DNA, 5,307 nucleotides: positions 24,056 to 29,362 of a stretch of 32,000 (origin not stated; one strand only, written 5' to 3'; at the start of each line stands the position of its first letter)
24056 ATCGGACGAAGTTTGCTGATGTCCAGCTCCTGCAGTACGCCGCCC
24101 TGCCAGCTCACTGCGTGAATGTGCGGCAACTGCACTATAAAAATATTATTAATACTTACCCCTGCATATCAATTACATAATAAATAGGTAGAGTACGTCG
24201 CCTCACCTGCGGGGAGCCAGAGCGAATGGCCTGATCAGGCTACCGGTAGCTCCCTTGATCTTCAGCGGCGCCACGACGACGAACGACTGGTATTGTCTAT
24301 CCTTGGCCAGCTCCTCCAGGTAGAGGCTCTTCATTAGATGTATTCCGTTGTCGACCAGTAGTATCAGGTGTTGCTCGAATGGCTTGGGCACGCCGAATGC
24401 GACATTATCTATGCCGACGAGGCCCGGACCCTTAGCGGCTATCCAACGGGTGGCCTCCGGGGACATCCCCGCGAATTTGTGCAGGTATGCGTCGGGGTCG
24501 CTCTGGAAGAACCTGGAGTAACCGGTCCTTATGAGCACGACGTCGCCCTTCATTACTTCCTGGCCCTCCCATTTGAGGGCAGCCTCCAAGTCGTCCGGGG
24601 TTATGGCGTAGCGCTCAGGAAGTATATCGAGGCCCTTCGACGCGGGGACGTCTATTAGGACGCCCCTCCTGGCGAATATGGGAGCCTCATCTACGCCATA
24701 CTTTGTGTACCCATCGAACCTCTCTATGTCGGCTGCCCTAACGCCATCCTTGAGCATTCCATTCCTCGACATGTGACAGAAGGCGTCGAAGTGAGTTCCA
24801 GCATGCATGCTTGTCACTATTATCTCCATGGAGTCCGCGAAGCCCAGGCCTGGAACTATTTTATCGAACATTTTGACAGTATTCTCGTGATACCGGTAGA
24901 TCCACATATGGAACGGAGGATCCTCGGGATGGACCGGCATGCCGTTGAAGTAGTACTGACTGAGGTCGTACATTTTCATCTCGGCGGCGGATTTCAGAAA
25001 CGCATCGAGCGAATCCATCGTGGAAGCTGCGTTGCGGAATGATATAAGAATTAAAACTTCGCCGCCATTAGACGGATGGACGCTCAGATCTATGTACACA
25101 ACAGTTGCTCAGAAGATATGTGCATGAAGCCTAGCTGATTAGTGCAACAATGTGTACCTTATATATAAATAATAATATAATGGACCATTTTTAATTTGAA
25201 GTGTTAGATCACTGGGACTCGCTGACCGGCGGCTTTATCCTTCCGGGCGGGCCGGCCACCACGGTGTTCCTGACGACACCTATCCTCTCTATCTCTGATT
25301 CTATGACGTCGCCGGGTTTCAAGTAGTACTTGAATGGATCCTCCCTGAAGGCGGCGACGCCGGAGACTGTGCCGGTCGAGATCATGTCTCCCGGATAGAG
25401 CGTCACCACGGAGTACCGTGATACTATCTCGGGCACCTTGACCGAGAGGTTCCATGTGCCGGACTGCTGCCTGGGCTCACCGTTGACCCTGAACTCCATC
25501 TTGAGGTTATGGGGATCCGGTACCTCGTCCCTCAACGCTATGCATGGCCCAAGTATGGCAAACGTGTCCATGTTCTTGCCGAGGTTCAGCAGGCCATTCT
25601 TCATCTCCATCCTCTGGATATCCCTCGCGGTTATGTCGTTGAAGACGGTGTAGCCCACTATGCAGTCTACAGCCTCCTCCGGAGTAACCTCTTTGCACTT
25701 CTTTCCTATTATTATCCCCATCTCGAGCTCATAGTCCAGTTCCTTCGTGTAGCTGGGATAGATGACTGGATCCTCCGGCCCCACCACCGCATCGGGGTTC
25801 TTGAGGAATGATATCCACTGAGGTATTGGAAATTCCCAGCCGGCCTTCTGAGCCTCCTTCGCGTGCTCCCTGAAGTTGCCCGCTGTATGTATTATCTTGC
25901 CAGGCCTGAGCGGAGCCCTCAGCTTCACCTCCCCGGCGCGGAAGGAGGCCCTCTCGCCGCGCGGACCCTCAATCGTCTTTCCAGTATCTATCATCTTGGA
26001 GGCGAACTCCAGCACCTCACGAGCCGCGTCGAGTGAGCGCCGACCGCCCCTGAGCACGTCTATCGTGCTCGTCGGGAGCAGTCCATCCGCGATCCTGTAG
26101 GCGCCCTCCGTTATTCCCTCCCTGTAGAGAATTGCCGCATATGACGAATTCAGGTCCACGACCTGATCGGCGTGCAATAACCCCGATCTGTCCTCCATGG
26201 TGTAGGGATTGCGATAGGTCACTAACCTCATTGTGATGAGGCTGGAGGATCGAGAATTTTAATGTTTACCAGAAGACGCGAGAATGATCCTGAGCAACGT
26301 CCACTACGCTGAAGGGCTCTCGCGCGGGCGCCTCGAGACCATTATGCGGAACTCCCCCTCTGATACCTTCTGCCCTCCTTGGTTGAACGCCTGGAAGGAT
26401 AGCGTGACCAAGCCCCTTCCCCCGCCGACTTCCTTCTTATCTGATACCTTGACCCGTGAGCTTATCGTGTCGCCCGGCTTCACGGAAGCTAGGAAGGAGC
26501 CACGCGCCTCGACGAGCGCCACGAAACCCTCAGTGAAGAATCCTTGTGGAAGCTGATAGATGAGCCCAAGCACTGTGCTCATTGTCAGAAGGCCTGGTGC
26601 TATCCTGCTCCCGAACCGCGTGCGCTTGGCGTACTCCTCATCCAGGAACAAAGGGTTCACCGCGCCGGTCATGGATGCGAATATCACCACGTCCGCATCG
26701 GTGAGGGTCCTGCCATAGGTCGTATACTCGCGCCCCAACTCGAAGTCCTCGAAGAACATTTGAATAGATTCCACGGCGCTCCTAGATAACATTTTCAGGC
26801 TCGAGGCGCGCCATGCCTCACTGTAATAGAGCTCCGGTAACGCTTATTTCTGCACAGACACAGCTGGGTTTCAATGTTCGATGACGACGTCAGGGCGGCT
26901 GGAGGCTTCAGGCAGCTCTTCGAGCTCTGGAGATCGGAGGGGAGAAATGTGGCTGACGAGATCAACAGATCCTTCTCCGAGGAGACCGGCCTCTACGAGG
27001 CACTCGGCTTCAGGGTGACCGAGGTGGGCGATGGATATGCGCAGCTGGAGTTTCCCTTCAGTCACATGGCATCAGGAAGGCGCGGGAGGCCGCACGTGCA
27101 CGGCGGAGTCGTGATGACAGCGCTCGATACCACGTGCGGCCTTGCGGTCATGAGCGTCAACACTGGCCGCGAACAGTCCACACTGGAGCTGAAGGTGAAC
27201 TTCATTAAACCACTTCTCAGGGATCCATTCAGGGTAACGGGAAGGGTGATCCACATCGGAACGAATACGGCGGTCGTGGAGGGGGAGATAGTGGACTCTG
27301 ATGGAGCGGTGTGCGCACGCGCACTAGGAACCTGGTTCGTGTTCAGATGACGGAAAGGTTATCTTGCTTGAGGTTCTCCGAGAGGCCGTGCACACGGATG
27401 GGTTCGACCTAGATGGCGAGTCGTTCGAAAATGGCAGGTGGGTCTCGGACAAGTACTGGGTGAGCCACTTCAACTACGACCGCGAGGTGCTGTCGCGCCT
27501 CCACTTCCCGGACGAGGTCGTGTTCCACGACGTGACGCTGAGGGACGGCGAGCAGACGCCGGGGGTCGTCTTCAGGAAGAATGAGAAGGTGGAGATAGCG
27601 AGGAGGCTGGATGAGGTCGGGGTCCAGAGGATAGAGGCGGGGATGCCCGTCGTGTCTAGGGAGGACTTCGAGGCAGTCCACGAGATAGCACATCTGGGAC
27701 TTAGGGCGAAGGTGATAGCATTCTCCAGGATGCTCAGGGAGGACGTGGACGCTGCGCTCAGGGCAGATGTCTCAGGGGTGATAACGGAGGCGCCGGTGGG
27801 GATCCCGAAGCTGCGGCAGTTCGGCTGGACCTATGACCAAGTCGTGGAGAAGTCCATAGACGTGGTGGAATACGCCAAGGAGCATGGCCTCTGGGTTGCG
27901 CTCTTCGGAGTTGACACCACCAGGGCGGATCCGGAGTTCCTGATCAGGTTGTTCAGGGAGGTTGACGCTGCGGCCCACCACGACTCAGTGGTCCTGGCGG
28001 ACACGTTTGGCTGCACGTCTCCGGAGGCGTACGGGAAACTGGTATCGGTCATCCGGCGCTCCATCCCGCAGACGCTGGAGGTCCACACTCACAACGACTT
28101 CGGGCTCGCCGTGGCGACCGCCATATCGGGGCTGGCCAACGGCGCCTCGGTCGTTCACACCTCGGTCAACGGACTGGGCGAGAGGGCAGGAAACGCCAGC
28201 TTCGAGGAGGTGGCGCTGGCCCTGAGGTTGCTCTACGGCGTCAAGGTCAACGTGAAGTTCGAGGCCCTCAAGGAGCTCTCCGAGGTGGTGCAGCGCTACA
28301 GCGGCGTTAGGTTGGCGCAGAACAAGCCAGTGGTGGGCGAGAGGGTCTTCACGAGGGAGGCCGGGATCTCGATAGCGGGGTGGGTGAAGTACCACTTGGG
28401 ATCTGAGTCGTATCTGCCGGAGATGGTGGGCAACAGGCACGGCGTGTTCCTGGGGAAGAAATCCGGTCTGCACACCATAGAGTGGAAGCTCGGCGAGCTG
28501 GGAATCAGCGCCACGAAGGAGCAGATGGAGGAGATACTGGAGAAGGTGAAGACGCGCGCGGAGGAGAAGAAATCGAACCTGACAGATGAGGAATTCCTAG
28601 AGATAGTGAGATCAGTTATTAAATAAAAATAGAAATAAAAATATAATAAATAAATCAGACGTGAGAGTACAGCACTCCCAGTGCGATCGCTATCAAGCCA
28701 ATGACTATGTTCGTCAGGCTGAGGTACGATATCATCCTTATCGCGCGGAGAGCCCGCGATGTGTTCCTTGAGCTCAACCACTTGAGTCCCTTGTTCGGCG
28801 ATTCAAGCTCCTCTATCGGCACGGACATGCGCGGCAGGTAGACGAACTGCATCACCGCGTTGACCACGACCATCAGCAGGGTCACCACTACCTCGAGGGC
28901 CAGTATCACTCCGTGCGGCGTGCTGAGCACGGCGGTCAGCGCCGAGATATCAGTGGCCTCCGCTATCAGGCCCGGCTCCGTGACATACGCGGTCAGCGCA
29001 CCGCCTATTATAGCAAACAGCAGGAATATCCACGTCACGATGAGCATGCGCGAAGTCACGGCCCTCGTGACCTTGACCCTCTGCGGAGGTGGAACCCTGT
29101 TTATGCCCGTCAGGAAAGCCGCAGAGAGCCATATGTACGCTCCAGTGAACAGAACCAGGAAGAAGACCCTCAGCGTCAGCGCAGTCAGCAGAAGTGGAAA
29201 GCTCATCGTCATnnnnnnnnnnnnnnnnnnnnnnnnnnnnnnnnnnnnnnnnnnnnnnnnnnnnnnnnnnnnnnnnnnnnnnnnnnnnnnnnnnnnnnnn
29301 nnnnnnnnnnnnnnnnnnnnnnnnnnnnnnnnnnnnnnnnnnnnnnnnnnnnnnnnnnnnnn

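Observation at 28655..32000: Translationally coupled module: 4-TM protein / P-loop-less PaaK-like protein / intact PaaK-type ligase / second 4-TM paralogue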

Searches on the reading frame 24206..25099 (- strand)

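Call 47: search_protein_families(library=pfam, proteins=[window:24206-25099:-], max_evalue=0.00001)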
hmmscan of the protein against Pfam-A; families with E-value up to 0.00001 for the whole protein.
window:24206-25099:- (298 aa): 1 family
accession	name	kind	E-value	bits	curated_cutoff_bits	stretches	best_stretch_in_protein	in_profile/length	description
PF04199.19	Cyclase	-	1.3e-28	100.4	23.1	1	44-235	1-140/142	Putative cyclase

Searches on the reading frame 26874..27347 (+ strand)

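Call 47: search_protein_families(library=pfam, proteins=[window:26874-27347:+], max_evalue=0.00001)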
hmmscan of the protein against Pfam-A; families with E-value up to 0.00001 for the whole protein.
window:26874-27347:+ (158 aa): 2 families
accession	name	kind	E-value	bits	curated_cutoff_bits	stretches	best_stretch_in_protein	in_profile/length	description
PF03061.28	4HBT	-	5.4e-17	62.3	20.6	1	74-148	3-79/79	Thioesterase superfamily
PF13622.12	4HBT_3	-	2.8e-06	27.9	24.3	1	72-153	9-81/83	Acyl-CoA thioesterase N-terminal domain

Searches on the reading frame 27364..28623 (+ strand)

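Call 47: search_protein_families(library=pfam, proteins=[window:27364-28623:+], max_evalue=0.00001)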
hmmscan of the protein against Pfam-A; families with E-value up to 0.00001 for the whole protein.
window:27364-28623:+ (420 aa): 2 families
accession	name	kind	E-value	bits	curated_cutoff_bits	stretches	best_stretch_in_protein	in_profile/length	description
PF00682.25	HMGL-like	-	8.7e-65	219.1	29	1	52-309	2-260/260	HMGL-like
PF22617.1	HCS_D2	-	1.9e-13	51.1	27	1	323-403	1-82/82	Homocitrate synthase post-HMGL domain-like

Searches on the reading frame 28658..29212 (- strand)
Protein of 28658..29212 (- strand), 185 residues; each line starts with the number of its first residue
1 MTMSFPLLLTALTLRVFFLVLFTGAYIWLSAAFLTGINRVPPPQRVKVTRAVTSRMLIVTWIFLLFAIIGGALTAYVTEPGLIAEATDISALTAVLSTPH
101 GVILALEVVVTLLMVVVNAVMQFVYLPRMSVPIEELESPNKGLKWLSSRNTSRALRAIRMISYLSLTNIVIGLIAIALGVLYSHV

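Call 7: search_protein_families(library=pfam, proteins=[window:28658-29212:-], max_evalue=1)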
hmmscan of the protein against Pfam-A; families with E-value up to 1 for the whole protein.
window:28658-29212:- (185 aa): 3 families
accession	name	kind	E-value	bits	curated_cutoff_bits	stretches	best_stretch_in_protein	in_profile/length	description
PF19998.4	fvmX1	-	0.0062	16.1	27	1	39-101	62-123/269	FtsH ternary system domain X1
PF05425.18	CopD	-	0.31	11.9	32.1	1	65-179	6-102/105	Copper resistance protein D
PF10762.14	DUF2583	-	0.73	10.8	27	1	9-40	38-69/88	Protein of unknown function (DUF2583)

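Call 8: search_protein_families(library=ncbifam, proteins=[window:28658-29212:-], max_evalue=1)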
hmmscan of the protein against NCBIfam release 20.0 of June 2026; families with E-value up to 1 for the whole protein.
window:28658-29212:- (185 aa): 2 families
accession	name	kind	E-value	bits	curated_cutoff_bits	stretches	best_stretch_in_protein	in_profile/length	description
NF008410.0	PRK11233.1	equivalog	0.011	14.9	309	1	33-134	167-267/305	nitrogen assimilation transcriptional regulator NAC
NF045739.1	MPN157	domain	0.048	13.7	150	1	14-67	71-121/141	MPN157 family protein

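Call 55: search_protein_families(library=pfam, alignment_id=A3, max_evalue=10)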
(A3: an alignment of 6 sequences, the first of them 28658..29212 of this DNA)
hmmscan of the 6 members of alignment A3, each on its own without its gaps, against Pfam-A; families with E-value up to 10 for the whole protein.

A. member 1, window:28658-29212:- (185 aa): 3 families
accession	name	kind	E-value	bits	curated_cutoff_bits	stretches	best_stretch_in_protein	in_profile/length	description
PF19998.4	fvmX1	-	0.0062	16.1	27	1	39-101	62-123/269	FtsH ternary system domain X1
PF05425.18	CopD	-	0.31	11.9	32.1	1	65-179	6-102/105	Copper resistance protein D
PF10762.14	DUF2583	-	0.73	10.8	27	1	9-40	38-69/88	Protein of unknown function (DUF2583)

B. families by the number of members that match (of 6 scanned): 4 families
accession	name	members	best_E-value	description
PF05425.18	CopD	3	0.001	Copper resistance protein D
PF19998.4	fvmX1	2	0.0062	FtsH ternary system domain X1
PF10762.14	DUF2583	2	0.73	Protein of unknown function (DUF2583)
PF23987.1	Phage_holin_10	1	0.17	Bacteriophage holin Pam3 gp28 family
